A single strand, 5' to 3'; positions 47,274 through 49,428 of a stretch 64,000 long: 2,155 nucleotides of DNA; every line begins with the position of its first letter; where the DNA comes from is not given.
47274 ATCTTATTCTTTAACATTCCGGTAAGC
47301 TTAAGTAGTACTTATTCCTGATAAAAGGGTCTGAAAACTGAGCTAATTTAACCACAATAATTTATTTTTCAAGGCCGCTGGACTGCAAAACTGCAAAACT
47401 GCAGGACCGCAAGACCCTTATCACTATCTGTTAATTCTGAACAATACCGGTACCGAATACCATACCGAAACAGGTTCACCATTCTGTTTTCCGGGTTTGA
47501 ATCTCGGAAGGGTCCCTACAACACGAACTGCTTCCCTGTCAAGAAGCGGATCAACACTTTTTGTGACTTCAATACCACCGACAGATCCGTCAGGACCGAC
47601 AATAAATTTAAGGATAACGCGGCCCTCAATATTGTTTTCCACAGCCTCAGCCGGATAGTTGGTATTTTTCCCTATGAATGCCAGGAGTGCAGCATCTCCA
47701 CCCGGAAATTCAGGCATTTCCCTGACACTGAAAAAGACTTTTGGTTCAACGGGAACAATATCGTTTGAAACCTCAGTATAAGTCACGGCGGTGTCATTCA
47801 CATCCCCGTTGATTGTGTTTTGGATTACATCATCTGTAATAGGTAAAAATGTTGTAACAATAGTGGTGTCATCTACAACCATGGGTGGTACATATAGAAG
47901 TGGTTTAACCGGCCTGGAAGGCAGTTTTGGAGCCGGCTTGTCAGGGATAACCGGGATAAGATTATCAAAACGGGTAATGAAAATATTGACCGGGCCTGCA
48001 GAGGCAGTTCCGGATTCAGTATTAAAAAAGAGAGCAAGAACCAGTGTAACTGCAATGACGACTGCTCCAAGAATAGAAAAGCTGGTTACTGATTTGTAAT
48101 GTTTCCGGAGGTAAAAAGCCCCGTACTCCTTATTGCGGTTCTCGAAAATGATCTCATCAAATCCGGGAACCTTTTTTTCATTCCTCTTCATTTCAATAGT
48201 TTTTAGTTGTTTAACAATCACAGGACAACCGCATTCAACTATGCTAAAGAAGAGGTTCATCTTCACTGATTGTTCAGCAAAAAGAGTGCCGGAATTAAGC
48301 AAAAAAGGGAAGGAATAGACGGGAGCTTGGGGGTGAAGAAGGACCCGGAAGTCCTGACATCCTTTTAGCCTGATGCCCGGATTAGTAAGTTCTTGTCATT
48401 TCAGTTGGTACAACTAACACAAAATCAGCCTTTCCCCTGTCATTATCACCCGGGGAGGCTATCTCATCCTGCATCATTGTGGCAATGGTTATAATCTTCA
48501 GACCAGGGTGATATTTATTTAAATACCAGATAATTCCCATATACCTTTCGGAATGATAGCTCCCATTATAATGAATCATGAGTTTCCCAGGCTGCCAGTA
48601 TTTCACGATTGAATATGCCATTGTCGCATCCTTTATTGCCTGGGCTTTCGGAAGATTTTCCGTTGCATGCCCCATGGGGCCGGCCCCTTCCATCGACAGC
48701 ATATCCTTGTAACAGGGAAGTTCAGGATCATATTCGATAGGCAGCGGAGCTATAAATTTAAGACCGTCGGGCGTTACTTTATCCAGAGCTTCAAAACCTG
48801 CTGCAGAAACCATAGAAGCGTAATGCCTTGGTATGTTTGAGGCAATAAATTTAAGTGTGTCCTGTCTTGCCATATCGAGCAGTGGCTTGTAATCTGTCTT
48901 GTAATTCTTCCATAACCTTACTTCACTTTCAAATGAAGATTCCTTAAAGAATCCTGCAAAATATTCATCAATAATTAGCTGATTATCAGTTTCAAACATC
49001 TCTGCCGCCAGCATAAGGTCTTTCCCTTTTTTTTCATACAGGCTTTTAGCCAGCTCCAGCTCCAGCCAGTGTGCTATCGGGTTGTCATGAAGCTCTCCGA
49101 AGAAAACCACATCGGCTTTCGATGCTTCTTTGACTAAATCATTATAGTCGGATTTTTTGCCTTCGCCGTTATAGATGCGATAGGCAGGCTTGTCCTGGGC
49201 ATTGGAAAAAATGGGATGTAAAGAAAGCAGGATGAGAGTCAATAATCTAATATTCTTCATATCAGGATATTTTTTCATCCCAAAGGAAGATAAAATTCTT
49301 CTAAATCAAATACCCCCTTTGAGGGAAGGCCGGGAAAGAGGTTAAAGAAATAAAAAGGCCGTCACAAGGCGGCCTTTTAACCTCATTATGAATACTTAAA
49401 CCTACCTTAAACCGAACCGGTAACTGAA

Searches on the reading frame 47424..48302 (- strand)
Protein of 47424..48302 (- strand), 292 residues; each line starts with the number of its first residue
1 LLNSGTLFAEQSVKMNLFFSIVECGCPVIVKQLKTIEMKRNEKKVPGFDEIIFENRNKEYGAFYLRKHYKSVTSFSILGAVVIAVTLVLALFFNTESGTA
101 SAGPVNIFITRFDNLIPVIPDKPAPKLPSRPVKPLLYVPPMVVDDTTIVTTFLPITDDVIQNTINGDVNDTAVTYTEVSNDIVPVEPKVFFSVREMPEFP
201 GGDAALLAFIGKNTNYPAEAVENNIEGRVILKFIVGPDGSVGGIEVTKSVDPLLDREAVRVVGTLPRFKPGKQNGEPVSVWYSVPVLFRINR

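Call 26: search_protein_families(library=pfam, proteins=[window:47424-48302:-])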
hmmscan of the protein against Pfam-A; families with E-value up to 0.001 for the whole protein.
window:47424-48302:- (292 aa): 1 family
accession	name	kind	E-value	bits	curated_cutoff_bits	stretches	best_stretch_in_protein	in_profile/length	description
PF03544.19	TonB_C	-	2e-21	76.6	24.6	1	213-290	2-79/79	Gram-negative bacterial TonB protein C-terminal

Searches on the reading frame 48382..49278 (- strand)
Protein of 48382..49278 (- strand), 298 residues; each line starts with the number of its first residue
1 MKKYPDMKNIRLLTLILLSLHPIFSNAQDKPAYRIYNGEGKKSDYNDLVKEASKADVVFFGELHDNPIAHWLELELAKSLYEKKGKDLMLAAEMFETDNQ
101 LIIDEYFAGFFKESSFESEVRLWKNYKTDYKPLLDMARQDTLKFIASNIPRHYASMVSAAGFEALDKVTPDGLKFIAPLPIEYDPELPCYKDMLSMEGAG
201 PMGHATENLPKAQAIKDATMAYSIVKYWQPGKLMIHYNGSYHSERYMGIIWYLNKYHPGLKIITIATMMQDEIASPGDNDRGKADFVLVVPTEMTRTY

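Call 26: search_protein_families(library=pfam, proteins=[window:48382-49278:-])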
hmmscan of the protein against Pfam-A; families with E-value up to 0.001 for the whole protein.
window:48382-49278:- (298 aa): 1 family
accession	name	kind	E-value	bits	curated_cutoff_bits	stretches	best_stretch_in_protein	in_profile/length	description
PF04187.18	Cofac_haem_bdg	-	3.2e-57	194.4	27.7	1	48-253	1-213/213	Haem-binding uptake, Tiki superfamily, ChaN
